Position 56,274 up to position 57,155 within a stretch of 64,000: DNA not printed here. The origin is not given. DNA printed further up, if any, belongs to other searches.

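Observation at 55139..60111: Translationally coupled five-gene operon: GS-like ligase, TPR-methyltransferase, DUF1028, ankyrin protein, thiamine pyrophosphokinase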

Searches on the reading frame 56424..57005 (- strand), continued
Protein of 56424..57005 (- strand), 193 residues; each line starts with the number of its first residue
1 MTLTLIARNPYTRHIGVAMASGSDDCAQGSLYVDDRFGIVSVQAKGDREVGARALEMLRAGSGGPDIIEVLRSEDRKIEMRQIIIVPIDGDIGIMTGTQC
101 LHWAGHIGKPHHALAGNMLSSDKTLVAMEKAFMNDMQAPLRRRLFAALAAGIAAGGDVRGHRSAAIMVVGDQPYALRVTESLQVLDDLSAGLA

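Call 38: predict_structure(alignment_id=A2)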
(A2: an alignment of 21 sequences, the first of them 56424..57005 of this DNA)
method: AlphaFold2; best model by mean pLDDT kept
length: 193 residues; sequences in the alignment: 21
mean_pLDDT: 89.8   pTM: 0.87
mean pLDDT of the five models: 89.8, 88.9, 88.7, 87.2, 85.2
residues with pLDDT >= 90: 125; 70-90: 64; 50-70: 4; < 50: 0
segments of 3 or more residues with pLDDT < 50: none
pLDDT, mean of each block of 10 residues (from residue 1): 87 92 79 92 80 95 96 88 92 87 88 91 95 93 96 85 92 90 91 83
secondary structure, 60 per line:
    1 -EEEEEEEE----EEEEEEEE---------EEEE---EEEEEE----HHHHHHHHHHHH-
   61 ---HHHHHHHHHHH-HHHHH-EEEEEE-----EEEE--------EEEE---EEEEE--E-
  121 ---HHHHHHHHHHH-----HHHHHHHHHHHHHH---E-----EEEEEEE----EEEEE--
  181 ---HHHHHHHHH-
elements in order: E2-9 E14-21 E31-34 E38-43 H48-59 H64-74 H76-80 E82-87 E93-96 E105-108 E112-116 H124-134 H140-153 E163-169 E174-178 H184-192

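Call 40: fold_search(model_id=the predicted structure, library=pdb)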
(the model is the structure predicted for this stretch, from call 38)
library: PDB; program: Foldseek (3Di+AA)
matches with E <= 10: 429; with E <= 0.001: 21
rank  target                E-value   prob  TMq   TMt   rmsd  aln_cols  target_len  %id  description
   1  2imh_A                5.6e-16  1.00  0.89  0.77   1.9       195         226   29  Crystal structure of protein SPO2555 from Silicibacter pomeroyi, Pfam DUF1028 (released 2006-10-17)
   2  2imh_B                2.0e-15  1.00  0.89  0.79   1.9       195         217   28  Crystal structure of protein SPO2555 from Silicibacter pomeroyi, Pfam DUF1028 (released 2006-10-17)
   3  8adn_G                1.8e-04  1.00  0.49  0.42   6.9       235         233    8  Vairimorpha necatrix 20S proteasome from spores (released 2022-11-23)
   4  8g6e_B                2.0e-04  1.00  0.51  0.44   6.7       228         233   10  Structure of the Plasmodium falciparum 20S proteasome complexed with inhibitor TDI-8304 (released 2023-12-20)
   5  9y1o_B                2.2e-04  1.00  0.55  0.49   6.8       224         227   12  The structure of the Plasmodium falciparum 20S proteasome (released 2025-10-08)
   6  5trg_D                2.3e-04  1.00  0.48  0.43   7.8       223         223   15  Structure of Mycobacterium tuberculosis proteasome in complex with N,C-capped dipeptide DPLG-2 (released 2017-01-11)
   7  8g6e_F                2.4e-04  1.00  0.47  0.40   7.5       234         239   12  Structure of the Plasmodium falciparum 20S proteasome complexed with inhibitor TDI-8304 (released 2023-12-20)
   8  1g0u_E                3.7e-04  1.00  0.52  0.45   6.2       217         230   10  A GATED CHANNEL INTO THE PROTEASOME CORE PARTICLE (released 2000-11-06)
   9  8rvl_X                3.7e-04  1.00  0.49  0.50   6.4       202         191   10  Proteasomal late precursor complex from pre1-1 (released 2024-09-11)
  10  8rvl_J                3.7e-04  1.00  0.49  0.50   6.3       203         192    9  Proteasomal late precursor complex from pre1-1 (released 2024-09-11)
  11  4cr2_D                4.4e-04  1.00  0.51  0.43   6.2       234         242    9  Deep classification of a large cryo-EM dataset defines the conformational landscape of the 26S proteasome (released 2014-04-02)
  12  9o3e_F                5.6e-04  1.00  0.53  0.47   6.8       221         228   11  Plasmodium falciparum 20S proteasome bound to inhibitor 159 (released 2025-11-12)
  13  6uti_O                6.3e-04  1.00  0.50  0.44   6.2       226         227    9  Allosteric coupling between alpha-rings of 20S proteasome, 20S proteasome with singly capped PAN complex (released 2020-09-09)
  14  9rl3_I                6.7e-04  1.00  0.43  0.39   7.3       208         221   12  13S proteasome precursor complex (released 2026-03-18)
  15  3mfe_I                7.1e-04  0.99  0.45  0.42   8.2       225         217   14  Crystal Structure of Mycobacterium Tuberculosis Proteasome open-gate mutant with H0 movement (released 2010-06-23)
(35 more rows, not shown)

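Call 41: search_dna_similar(query=P0078, collection=plasmids, mode=protein, max_evalue=1e-8, max_rows=40, rows=spread)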
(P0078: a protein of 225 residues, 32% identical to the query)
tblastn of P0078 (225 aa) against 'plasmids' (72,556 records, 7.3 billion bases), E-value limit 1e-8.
Records with a match: 316; places in all: 331; records where one place covers at least 80% of the query: 306.
Best place of each record, by identity: 80-90% 4; 60-80% 144; <60% 168.
By first word of the organism name: Klebsiella 110; Rhizobium 23; Acetobacter 15; Pantoea 14; Sulfitobacter 13; Leisingera 12; Paraburkholderia 10; Paracoccus 9; Burkholderia 8; Escherichia 7; and 51 more.
By predicted mobility (MOB-suite, as given by PLSDB): non-mobilizable 163; conjugative 118; mobilizable 35.
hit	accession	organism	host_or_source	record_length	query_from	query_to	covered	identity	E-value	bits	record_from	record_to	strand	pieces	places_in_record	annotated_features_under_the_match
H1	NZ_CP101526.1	Burkholderia arboris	mixed culture,soil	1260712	1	225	100%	83.1%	4e-103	333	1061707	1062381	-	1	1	none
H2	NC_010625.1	Paraburkholderia phymatum STM815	-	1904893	1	225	100%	78.2%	4e-96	313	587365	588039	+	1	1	record has no annotation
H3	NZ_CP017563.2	Paraburkholderia sprentiae WSM5005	Lebeckia ambigua,root nodule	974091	1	225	100%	76.0%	5e-97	316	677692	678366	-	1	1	DUF1028 domain-containing protein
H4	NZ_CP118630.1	Pantoea dispersa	Pure isolate,soil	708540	1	225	100%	66.2%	2e-75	254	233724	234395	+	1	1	DUF1028 domain-containing protein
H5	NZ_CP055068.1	Klebsiella pneumoniae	Shek Wu Hui WWTPs_1 WWTPs effluent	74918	1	225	100%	64.9%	4e-84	279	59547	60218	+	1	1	DUF1028 domain-containing protein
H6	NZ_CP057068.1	Klebsiella pneumoniae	culture,Pooled cattle faecal samples ...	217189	1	225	100%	64.9%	4e-84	279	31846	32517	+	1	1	DUF1028 domain-containing protein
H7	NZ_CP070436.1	Klebsiella pneumoniae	Homo sapiens,blood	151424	1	225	100%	64.4%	1e-83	278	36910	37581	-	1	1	DUF1028 domain-containing protein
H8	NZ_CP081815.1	Klebsiella pneumoniae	Homo sapiens,metagenomic assembly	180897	1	225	100%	64.4%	1e-83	278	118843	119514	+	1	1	DUF1028 domain-containing protein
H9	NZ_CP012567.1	Klebsiella pneumoniae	Homo sapiens,abdominal drainage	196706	1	225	100%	64.4%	1e-83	278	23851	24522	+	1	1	DUF1028 domain-containing protein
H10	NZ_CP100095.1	Klebsiella pneumoniae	Homo sapiens,sputum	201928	1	225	100%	64.4%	1e-83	278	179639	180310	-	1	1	DUF1028 domain-containing protein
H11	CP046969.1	Klebsiella pneumoniae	Homo sapiens,Pure Culture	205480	1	225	100%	64.4%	1e-83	278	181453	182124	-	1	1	DUF1028 domain-containing protein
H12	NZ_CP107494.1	Klebsiella pneumoniae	Homo sapiens,sputum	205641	1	225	100%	64.4%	1e-83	278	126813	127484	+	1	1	DUF1028 domain-containing protein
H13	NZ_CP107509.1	Klebsiella pneumoniae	Homo sapiens,sputum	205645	1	225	100%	64.4%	1e-83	278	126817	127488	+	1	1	DUF1028 domain-containing protein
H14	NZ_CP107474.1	Klebsiella pneumoniae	Homo sapiens,sputum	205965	1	225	100%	64.4%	1e-83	278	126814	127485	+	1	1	DUF1028 domain-containing protein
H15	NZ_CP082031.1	Klebsiella pneumoniae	Homo sapiens,blood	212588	1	225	100%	64.4%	1e-83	278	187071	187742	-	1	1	DUF1028 domain-containing protein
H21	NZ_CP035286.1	Paracoccus versutus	whole organism,soil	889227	1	225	100%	53.1%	3e-53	190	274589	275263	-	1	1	DUF1028 domain-containing protein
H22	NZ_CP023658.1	Acetobacter pomorum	Drosophila melanogaster Oregon-R ...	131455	1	225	100%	52.0%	2e-48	176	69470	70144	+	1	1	DUF1028 domain-containing protein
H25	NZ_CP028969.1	Aminobacter sp. MSH1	Soil,Dichlobenil-treated soil sampled ...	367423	1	224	100%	51.1%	2e-53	191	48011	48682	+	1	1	DUF1028 domain-containing protein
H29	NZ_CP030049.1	Bradyrhizobium sp. CCBAU 53338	Arachis hypogaea,Microbe,nodule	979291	1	225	100%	48.9%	4e-46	170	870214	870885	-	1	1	DUF1028 domain-containing protein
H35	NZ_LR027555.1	Tritonibacter mobilis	sea water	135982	1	225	100%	33.2%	2e-10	67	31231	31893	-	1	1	DUF1028 domain-containing protein | gamma-glutamyltransferase family protein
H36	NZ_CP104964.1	Devosia neptuniae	Vicia costata,cell culture,root nodule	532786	1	193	86%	37.9%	3e-18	90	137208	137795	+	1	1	DUF1028 domain-containing protein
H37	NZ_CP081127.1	Sulfitobacter sp. W002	-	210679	1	197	88%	36.9%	1e-12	74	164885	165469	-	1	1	DUF1028 domain-containing protein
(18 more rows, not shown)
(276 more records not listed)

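Call 42: get_annotated_region(hit=H35, flank=7000)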
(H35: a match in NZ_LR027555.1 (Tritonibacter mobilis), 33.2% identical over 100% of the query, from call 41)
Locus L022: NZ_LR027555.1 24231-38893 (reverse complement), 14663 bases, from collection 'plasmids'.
description: Tritonibacter mobilis isolate EPIB1 plasmid 3, complete sequence
organism: Tritonibacter mobilis (NCBI taxid 379347)
taxonomy: Bacteria; Pseudomonadota; Alphaproteobacteria; Rhodobacterales; Paracoccaceae; Tritonibacter; Tritonibacter mobilis
host: -; source: sea water; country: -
typing (MOB-suite, as given by PLSDB): non-mobilizable; replicon rep_cluster_508
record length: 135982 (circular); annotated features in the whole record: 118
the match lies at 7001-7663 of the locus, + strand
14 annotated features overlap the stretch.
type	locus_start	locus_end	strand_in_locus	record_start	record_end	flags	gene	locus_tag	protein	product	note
CDS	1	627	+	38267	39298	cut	-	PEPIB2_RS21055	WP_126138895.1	ABC transporter ATP-binding protein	-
CDS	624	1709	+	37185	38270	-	-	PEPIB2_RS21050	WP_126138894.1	oligopeptide/dipeptide ABC transporter ATP-binding protein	GO:0015833 - peptide transport [Evidence IEA]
CDS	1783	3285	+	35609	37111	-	-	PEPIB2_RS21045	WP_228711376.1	ABC transporter substrate-binding protein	-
CDS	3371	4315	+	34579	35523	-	-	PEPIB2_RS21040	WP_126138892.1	ABC transporter permease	GO:0055085 - transmembrane transport [Evidence IEA]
CDS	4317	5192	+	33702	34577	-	-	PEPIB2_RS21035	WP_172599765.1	ABC transporter permease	-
CDS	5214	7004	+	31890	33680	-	-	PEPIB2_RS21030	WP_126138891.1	gamma-glutamyltransferase family protein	-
CDS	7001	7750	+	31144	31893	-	-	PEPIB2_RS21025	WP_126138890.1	DUF1028 domain-containing protein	-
CDS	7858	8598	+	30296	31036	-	-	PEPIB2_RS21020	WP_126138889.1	FadR/GntR family transcriptional regulator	-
CDS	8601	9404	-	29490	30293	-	-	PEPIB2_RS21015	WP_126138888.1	dipeptide/oligopeptide/nickel ABC transporter ATP-binding protein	-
CDS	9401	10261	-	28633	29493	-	-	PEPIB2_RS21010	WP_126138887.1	ABC transporter ATP-binding protein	-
CDS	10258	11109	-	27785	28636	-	-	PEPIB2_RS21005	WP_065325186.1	ABC transporter permease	-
CDS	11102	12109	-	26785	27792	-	-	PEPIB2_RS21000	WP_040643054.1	ABC transporter permease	GO:0055085 - transmembrane transport [Evidence IEA]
CDS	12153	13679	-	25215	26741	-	-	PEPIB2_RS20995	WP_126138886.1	ABC transporter substrate-binding protein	-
CDS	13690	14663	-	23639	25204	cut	-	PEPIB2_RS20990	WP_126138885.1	NAD(P)/FAD-dependent oxidoreductase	-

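Call 43: get_annotated_region(hit=H37, flank=7000)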
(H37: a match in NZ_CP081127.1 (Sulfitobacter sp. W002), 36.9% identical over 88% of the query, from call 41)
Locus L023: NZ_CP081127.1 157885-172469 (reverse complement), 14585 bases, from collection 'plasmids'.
description: Sulfitobacter sp. W002 plasmid unnamed1, complete sequence
organism: Sulfitobacter sp. W002 (NCBI taxid 2867024)
taxonomy: Bacteria; Pseudomonadota; Alphaproteobacteria; Rhodobacterales; Roseobacteraceae; Sulfitobacter; Sulfitobacter sp. W002
host: -; source: -; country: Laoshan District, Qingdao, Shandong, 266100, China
typing (MOB-suite, as given by PLSDB): non-mobilizable
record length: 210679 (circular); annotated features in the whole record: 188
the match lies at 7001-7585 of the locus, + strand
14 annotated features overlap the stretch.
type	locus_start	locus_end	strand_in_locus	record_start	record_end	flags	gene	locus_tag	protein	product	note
CDS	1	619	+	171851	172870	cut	-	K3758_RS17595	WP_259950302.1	ABC transporter ATP-binding protein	-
CDS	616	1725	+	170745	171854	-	-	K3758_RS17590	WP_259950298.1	dipeptide ABC transporter ATP-binding protein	GO:0015833 - peptide transport [Evidence IEA]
CDS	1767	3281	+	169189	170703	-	-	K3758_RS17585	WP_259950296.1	ABC transporter substrate-binding protein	-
CDS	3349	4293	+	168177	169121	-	-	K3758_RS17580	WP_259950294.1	ABC transporter permease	GO:0055085 - transmembrane transport [Evidence IEA]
CDS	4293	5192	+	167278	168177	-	-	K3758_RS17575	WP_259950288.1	ABC transporter permease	-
CDS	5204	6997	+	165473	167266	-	-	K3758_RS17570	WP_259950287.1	gamma-glutamyltransferase family protein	-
CDS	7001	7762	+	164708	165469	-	-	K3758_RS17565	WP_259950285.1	DUF1028 domain-containing protein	-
CDS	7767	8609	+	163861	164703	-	-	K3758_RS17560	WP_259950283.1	sulfite exporter TauE/SafE family protein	GO:0006810 - transport [Evidence IEA]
CDS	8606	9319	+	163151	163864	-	-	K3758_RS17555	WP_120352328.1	FCD domain-containing protein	-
CDS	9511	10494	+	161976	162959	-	-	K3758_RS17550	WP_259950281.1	TRAP transporter substrate-binding protein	-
CDS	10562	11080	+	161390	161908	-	-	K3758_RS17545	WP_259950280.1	TRAP transporter small permease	-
CDS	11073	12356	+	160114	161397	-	-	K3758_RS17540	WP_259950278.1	TRAP transporter large permease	GO:0008643 - carbohydrate transport [Evidence IEA]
CDS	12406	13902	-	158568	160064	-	-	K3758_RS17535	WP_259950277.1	aldehyde dehydrogenase family protein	-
CDS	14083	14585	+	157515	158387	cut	-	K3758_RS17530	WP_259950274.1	NAD(P)-dependent oxidoreductase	-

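Call 44: get_annotated_region(hit=H36, flank=7000)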
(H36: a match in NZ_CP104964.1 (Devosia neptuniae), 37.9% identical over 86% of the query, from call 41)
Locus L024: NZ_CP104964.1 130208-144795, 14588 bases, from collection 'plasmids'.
description: Devosia neptuniae strain A18/4-1 plasmid p_unnamed1, complete sequence
organism: Devosia neptuniae (NCBI taxid 191302)
taxonomy: Bacteria; Pseudomonadota; Alphaproteobacteria; Hyphomicrobiales; Devosiaceae; Devosia; Devosia neptuniae
host: -; source: Vicia costata,cell culture,root nodule; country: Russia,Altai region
typing (MOB-suite, as given by PLSDB): non-mobilizable
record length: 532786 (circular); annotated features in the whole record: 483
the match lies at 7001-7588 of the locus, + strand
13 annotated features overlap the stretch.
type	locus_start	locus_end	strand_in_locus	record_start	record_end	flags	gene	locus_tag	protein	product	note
CDS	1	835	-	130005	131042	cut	-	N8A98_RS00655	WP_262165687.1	osmoprotectant NAGGN system M42 family peptidase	-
CDS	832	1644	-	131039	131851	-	-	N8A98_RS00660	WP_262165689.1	FCD domain-containing protein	-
CDS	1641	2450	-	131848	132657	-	-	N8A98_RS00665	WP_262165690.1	ATP-binding cassette domain-containing protein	-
CDS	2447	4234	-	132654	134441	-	-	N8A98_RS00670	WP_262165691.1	dipeptide/oligopeptide/nickel ABC transporter permease/ATP-binding protein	-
CDS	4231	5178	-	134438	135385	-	-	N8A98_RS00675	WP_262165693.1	ABC transporter permease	GO:0055085 - transmembrane transport [Evidence IEA]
CDS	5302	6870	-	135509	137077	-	-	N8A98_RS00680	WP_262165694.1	ABC transporter substrate-binding protein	-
CDS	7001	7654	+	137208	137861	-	-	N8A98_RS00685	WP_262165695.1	DUF1028 domain-containing protein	-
CDS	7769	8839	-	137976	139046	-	ugpC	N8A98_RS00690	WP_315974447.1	sn-glycerol-3-phosphate ABC transporter ATP-binding protein UgpC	-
CDS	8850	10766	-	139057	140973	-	-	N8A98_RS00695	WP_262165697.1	beta-L-arabinofuranosidase domain-containing protein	-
CDS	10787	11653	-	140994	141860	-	-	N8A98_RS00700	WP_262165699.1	carbohydrate ABC transporter permease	GO:0008643 - carbohydrate transport [Evidence IEA]; GO:0055085 - transmembrane transport [Evidence IEA]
CDS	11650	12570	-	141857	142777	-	-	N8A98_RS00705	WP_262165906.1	sugar ABC transporter permease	-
CDS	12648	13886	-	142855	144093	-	-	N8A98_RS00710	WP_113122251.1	sugar ABC transporter substrate-binding protein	-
CDS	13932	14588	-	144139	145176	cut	-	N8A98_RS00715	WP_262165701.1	LacI family DNA-binding transcriptional regulator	GO:0006351 - DNA-templated transcription [Evidence IEA]; GO:0045892 - negative regulation of DNA-templated ...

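Call 45: get_annotated_region(hit=H5, flank=7000)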
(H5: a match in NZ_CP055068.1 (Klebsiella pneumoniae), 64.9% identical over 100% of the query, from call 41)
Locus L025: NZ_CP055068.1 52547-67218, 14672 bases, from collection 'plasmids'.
description: Klebsiella pneumoniae strain SWHE1 plasmid unnamed2, complete sequence
organism: Klebsiella pneumoniae (NCBI taxid 573)
taxonomy: Bacteria; Pseudomonadota; Gammaproteobacteria; Enterobacterales; Enterobacteriaceae; Klebsiella; Klebsiella pneumoniae
host: -; source: Shek Wu Hui WWTPs_1 WWTPs effluent; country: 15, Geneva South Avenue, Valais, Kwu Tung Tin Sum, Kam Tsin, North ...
typing (MOB-suite, as given by PLSDB): mobilizable; replicon IncFIA,IncR,rep_cluster_2392
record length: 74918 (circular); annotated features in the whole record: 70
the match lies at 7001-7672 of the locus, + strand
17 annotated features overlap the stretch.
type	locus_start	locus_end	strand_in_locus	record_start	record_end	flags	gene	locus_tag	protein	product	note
CDS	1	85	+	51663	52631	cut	-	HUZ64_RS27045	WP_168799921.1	IS5 family transposase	-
CDS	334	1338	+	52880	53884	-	-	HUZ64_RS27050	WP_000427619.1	IS110-like element IS5075 family transposase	GO:0006313 - DNA transposition [Evidence IEA]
CDS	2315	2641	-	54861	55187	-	-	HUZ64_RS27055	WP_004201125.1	C2H2-type zinc finger protein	-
CDS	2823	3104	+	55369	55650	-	-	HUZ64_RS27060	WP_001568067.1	hypothetical protein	-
CDS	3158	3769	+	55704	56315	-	-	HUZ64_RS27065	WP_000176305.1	DUF2913 family protein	-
CDS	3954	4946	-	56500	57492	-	-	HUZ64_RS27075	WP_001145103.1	hypothetical protein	-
CDS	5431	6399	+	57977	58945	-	-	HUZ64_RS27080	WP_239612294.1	IS5 family transposase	-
CDS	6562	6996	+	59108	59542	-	-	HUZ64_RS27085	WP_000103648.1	RidA family protein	-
CDS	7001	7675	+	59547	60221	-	-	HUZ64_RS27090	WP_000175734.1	DUF1028 domain-containing protein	-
CDS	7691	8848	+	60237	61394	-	argE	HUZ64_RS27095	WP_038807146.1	acetylornithine deacetylase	GO:0006592 - ornithine biosynthetic process [Evidence IEA]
CDS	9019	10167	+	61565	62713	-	-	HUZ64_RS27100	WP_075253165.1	ABC transporter ATP-binding protein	-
CDS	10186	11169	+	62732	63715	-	-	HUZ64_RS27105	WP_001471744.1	NAD(P)H-quinone oxidoreductase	-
CDS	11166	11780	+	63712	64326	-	-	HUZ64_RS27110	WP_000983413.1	glutathione S-transferase N-terminal domain-containing protein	GO:0006749 - glutathione metabolic process [Evidence IEA]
CDS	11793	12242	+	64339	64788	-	-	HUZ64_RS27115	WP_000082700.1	type II 3-dehydroquinate dehydratase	-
CDS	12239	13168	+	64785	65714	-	-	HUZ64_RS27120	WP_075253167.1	glyoxylate/hydroxypyruvate reductase A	-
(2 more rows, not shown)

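Call 46: get_annotated_region(hit=H21, flank=6000)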
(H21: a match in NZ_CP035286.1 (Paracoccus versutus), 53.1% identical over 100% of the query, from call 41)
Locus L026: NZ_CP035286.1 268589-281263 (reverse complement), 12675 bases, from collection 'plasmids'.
description: Paracoccus versutus strain UW1 plasmid pTAV3, complete sequence
organism: Paracoccus versutus (NCBI taxid 34007)
taxonomy: Bacteria; Pseudomonadota; Alphaproteobacteria; Rhodobacterales; Paracoccaceae; Paracoccus; Paracoccus versutus
host: -; source: whole organism,soil; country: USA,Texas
typing (MOB-suite, as given by PLSDB): non-mobilizable; replicon rep_cluster_229
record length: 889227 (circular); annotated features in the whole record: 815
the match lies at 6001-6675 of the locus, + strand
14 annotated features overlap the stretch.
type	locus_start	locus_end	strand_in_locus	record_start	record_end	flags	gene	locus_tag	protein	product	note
CDS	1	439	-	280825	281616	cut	-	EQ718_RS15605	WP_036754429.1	ABC transporter ATP-binding protein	-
CDS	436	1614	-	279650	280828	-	-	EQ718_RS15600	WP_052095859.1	branched-chain amino acid ABC transporter permease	GO:0015803 - branched-chain amino acid transport [Evidence IEA]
CDS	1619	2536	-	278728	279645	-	-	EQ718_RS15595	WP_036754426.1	branched-chain amino acid ABC transporter permease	-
CDS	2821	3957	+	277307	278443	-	-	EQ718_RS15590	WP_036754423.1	branched-chain amino acid ABC transporter substrate-binding protein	GO:0015803 - branched-chain amino acid transport [Evidence IEA]; GO:0055085 - transmembrane transport [Evidence IEA]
CDS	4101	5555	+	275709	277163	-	-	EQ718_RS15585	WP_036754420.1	4-hydroxyphenylacetate 3-hydroxylase family protein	-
CDS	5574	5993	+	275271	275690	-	-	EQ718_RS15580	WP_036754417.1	RidA family protein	-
CDS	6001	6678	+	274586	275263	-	-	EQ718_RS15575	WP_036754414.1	DUF1028 domain-containing protein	-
CDS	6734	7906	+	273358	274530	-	argE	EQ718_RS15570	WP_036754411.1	acetylornithine deacetylase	GO:0006592 - ornithine biosynthetic process [Evidence IEA]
CDS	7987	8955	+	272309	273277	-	-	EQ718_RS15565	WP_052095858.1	LysR family transcriptional regulator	-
CDS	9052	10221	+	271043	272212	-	-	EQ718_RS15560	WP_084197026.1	LysR substrate-binding domain-containing protein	-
CDS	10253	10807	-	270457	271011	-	-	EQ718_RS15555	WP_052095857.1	HutD family protein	-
CDS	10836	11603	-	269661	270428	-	-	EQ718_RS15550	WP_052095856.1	adenylyltransferase/cytidyltransferase family protein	-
CDS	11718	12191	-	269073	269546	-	-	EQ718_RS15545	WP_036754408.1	DUF6644 family protein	-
CDS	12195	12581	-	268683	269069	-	-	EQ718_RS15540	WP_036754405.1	DUF6152 family protein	-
